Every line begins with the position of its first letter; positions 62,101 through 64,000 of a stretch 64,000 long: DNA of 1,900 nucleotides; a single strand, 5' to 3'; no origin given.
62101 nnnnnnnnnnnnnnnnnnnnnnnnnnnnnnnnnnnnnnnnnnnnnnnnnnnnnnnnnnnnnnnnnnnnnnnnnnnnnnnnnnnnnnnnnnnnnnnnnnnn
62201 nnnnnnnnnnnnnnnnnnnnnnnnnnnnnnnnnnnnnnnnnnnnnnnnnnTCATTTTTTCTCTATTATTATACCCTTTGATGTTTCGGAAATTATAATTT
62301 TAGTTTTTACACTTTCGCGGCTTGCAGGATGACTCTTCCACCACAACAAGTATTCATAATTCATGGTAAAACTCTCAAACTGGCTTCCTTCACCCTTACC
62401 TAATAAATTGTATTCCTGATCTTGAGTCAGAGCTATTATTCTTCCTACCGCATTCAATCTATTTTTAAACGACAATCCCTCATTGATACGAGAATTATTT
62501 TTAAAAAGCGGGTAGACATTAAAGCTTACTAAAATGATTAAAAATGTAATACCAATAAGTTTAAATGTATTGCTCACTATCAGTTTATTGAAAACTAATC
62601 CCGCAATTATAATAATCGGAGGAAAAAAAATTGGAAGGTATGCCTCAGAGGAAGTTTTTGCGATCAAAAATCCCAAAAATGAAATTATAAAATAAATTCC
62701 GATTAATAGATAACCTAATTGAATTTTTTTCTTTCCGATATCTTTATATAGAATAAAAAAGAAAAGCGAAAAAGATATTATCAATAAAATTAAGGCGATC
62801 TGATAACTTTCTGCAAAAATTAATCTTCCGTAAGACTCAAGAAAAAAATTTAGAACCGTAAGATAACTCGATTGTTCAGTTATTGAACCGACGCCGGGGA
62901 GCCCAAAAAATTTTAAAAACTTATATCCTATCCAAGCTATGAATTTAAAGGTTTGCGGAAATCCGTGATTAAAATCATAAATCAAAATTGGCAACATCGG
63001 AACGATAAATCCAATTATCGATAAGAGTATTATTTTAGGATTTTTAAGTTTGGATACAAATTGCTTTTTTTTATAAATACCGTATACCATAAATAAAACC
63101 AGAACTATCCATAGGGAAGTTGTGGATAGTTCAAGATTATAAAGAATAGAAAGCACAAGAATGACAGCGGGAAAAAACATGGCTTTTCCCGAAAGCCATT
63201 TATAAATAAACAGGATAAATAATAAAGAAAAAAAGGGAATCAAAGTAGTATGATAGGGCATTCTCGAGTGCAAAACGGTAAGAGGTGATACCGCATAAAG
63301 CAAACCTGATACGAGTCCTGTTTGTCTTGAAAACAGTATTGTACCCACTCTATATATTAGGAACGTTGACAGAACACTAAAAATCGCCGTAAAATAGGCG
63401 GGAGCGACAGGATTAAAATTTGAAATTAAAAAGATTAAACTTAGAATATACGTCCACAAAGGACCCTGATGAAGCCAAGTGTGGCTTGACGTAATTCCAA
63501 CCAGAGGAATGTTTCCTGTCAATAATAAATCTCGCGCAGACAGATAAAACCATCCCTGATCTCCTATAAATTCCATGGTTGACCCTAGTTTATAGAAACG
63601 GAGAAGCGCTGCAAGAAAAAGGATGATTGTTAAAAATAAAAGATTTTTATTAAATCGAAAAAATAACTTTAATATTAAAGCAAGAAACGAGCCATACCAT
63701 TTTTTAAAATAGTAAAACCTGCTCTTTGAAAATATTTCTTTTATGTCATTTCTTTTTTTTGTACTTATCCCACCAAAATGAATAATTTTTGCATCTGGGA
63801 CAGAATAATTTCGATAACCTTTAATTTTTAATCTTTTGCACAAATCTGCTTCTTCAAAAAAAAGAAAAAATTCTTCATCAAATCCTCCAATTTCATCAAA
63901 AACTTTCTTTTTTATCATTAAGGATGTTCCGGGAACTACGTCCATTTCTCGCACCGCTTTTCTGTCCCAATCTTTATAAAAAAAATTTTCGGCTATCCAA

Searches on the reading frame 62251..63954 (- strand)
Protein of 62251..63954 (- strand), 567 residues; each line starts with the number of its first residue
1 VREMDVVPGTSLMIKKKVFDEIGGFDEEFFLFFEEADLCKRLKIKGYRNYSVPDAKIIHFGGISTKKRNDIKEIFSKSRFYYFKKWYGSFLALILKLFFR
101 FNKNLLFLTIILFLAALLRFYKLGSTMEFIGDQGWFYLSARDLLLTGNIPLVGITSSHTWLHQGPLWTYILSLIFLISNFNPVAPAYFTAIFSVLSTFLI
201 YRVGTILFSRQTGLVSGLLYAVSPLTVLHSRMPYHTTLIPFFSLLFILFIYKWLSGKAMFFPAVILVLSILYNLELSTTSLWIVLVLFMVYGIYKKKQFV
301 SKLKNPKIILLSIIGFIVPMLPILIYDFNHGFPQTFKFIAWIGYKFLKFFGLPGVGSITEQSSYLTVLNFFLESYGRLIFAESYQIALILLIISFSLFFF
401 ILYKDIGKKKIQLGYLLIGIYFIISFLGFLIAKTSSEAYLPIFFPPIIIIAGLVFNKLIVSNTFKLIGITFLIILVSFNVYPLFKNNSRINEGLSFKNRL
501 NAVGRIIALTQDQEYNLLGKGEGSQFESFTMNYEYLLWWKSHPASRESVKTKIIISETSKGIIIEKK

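Call 39: search_protein_families(library=pfam, max_evalue=0.01, proteins=[window:62251-63954:-])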
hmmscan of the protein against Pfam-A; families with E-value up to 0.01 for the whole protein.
window:62251-63954:- (567 aa): 2 families
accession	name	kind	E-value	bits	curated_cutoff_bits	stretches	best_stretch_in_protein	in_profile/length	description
PF13231.12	PMT_2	-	7.1e-07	30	26.1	1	163-325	2-159/160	Dolichyl-phosphate-mannose-protein mannosyltransferase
PF02709.20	Glyco_transf_7C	-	0.007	16.4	23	0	9-54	21-67/78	N-terminal domain of galactosyltransferase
